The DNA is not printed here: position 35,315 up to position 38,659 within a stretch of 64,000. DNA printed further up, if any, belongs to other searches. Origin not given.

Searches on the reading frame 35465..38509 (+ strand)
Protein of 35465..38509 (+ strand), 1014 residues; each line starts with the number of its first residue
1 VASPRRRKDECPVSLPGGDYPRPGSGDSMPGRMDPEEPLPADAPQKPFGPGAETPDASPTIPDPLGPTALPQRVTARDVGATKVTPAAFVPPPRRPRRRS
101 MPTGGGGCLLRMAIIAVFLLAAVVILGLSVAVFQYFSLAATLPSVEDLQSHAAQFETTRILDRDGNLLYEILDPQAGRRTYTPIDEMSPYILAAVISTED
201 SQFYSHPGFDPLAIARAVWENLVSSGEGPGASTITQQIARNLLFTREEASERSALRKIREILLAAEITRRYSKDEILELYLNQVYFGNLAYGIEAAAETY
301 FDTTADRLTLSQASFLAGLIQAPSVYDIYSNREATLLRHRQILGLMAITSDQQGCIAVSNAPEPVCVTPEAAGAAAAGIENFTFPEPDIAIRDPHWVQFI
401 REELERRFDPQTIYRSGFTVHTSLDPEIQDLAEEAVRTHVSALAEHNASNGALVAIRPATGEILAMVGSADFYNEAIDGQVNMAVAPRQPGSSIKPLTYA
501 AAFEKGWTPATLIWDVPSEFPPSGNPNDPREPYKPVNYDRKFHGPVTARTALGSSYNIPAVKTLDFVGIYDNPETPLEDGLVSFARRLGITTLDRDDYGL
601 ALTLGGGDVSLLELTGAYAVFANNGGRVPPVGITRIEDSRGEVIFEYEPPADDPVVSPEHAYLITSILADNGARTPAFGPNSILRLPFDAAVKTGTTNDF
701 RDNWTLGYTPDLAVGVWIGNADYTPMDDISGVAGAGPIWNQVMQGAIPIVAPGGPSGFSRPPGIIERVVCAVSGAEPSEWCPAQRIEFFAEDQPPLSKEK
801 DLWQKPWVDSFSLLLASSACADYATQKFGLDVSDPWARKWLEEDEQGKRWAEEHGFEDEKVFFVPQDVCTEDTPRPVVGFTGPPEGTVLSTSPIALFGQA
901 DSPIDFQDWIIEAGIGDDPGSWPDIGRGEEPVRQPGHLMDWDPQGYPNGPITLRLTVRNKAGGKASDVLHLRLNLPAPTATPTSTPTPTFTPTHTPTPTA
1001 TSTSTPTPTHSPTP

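Call 33: search_protein_families(library=pfam, proteins=[window:35465-38509:+], max_evalue=0.001)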
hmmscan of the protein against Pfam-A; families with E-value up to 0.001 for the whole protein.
window:35465-38509:+ (1014 aa): 2 families
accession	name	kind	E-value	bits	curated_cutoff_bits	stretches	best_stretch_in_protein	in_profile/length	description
PF00912.28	Transgly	-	2.1e-58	197.1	27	1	165-346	2-177/178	Transglycosylase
PF00905.27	Transpeptidase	-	1.2e-20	74.3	22.1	1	451-743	1-298/299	Penicillin binding protein transpeptidase domain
